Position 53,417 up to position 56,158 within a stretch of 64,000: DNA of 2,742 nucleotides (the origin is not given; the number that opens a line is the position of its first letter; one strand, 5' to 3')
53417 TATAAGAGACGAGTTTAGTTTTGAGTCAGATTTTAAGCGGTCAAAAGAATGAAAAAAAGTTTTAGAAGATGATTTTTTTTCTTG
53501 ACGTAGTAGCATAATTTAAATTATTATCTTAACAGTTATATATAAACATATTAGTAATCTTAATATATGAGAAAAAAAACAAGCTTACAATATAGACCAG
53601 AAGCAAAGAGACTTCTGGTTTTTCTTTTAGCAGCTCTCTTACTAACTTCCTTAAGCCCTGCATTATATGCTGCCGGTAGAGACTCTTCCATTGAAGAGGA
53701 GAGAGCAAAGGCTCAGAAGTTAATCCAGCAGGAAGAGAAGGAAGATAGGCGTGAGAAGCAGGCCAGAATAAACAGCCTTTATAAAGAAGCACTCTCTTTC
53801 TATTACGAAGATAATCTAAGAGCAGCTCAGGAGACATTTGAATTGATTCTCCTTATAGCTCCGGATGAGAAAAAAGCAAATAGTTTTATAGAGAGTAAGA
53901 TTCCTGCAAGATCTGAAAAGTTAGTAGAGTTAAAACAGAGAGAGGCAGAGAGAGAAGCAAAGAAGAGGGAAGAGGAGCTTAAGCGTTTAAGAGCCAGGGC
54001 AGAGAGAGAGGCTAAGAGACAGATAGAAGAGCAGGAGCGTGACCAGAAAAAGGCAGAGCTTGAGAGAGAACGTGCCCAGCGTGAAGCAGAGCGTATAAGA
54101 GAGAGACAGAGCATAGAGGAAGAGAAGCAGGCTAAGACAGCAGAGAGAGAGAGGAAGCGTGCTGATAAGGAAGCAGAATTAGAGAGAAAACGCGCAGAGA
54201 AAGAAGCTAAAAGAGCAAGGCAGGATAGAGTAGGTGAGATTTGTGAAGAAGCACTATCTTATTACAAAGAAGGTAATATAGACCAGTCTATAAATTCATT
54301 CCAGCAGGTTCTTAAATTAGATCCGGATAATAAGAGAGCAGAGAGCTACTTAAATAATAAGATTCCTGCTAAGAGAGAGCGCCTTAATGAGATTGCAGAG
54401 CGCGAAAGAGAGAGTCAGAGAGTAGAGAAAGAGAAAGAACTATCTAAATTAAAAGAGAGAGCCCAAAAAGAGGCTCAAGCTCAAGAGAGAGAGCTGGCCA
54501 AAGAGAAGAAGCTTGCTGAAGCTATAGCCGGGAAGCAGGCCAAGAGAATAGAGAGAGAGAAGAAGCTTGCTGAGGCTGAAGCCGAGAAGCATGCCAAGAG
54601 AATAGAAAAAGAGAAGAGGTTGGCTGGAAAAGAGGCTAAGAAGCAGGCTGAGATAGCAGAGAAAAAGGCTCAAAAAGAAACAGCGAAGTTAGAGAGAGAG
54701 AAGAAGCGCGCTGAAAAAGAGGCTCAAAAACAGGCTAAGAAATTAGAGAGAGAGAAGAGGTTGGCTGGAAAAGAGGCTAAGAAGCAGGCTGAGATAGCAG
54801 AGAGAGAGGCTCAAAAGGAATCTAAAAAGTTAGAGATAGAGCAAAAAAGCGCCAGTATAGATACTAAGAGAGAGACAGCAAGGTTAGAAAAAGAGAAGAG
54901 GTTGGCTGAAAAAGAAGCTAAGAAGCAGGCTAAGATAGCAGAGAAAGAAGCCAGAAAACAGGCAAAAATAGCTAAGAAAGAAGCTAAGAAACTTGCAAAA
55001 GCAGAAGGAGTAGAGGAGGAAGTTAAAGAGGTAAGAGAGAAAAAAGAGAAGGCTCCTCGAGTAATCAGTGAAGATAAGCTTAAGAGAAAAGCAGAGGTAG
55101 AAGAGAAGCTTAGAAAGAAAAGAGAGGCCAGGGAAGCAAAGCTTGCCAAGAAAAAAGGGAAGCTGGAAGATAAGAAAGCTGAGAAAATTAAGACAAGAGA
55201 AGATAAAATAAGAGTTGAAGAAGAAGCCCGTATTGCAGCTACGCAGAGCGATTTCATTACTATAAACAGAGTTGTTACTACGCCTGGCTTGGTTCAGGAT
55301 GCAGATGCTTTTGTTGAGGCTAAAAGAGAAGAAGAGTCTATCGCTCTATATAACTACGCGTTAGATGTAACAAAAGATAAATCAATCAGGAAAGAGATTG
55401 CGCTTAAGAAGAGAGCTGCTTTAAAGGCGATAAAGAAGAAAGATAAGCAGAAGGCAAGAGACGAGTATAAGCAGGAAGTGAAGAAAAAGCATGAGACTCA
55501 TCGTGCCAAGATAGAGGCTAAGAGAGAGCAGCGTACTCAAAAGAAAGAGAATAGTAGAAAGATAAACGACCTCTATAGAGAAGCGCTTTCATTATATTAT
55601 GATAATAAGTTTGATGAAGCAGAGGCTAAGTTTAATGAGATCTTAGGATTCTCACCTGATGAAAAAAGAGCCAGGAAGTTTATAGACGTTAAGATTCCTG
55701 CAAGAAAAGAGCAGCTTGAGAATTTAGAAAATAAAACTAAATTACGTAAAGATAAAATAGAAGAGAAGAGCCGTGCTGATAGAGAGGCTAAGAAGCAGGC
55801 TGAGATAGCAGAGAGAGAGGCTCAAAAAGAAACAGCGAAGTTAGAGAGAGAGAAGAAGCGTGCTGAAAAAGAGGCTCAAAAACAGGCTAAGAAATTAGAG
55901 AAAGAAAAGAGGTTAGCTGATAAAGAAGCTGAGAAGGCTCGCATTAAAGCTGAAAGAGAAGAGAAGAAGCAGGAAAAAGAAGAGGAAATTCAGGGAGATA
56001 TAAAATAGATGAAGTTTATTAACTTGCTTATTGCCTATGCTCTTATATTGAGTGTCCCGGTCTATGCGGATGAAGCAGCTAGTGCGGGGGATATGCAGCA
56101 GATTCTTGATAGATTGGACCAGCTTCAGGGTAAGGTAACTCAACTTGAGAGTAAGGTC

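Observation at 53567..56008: Secreted Lys/Glu-rich coiled-coil protein with three conserved ~55-aa TPR-like modules, translationally abutted to tpsB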

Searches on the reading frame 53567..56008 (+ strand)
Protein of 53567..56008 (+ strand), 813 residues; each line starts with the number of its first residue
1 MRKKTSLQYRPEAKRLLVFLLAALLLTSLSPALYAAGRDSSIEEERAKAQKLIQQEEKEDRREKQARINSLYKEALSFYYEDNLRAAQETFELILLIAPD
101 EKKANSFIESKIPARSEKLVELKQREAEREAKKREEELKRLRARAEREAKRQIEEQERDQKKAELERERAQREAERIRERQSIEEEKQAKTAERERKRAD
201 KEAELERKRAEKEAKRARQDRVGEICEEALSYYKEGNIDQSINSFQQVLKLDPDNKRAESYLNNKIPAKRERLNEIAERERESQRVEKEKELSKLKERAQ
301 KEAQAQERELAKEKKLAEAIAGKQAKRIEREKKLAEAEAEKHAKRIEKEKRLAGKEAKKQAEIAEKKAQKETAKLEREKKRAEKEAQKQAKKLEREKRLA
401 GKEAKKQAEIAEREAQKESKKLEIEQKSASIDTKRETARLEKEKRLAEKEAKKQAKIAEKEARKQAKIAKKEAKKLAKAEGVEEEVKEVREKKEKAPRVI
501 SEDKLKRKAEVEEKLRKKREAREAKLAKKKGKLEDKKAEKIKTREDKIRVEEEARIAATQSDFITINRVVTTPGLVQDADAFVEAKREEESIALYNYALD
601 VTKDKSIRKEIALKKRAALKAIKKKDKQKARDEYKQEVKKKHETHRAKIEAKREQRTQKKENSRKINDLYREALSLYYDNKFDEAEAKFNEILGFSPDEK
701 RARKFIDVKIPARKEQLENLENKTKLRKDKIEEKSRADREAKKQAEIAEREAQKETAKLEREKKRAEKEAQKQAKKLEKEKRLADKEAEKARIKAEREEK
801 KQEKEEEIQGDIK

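Call 9: search_protein_families(library=pfam, proteins=[window:53567-56005:+], max_evalue=0.1)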
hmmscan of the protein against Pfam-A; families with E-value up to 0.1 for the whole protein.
window:53567-56005:+ (813 aa): 7 families
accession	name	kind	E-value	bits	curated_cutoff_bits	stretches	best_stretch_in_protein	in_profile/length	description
PF07719.23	TPR_2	-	4.9e-08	32.9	27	1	227-255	6-34/34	Tetratricopeptide repeat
PF13432.12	TPR_16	-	4.7e-07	30.6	32.7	1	227-258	2-33/65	Tetratricopeptide repeat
PF13414.12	TPR_11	-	3.1e-06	27.2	26.8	1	231-255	3-27/42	TPR repeat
PF00515.34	TPR_1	-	3.7e-05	23.8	27.8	1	229-255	8-34/34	Tetratricopeptide repeat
PF23558.1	TPR_P4H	-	0.0017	18.9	27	1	229-262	49-82/91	Prolyl 4-hydroxylase peptide-substrate-binding domain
PF13181.12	TPR_8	-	0.0056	17.2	25.7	1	229-255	8-34/34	Tetratricopeptide repeat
PF13174.12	TPR_6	-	0.05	14.7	26.3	1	229-254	7-32/33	Tetratricopeptide repeat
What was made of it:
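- On TPR repeat proteins: TPR_2 32.9 bits (cut-off 27) on module 2 (call 9).
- Checked: Pfam TPR_2 passes its cut-off on module 2 (32.9 vs 27 bits, call 9).
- Pfam TPR_2 (call 9).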

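Call 21: search_protein_families(library=ncbifam, proteins=[window:53567-56005:+], max_evalue=0.01)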
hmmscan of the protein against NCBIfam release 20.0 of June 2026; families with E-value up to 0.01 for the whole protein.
window:53567-56005:+ (813 aa): 1 family
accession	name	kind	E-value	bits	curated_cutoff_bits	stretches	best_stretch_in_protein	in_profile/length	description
TIGR00379.1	cobB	subfamily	0.0056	15.6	261.4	1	53-95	232-275/449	cobyrinic/hydrogenobyrinic acid a,c-diamide synthase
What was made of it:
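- On TolA: No TolA family hit in Pfam or NCBIfam at E<=0.1 and E<=0.01 respectively (calls 9, 21).
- Closest known: TolA domain II and CpoB. Different: There is no TolA or YbgF family hit (calls 9, 21).
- It lacks a TPS domain, which is the recognition element for TpsB (no hit in calls 9, 21).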

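Call 25: find_encoding_contigs(protein=window:53567-56008:+, flank=10000, max_places=6)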
Protein window:53567-56008:+ (813 aa): no gene with exactly this product is on record in the collection.
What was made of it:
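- Tried and rejected: Exact look-up of the 813-aa protein found no record (call 25).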
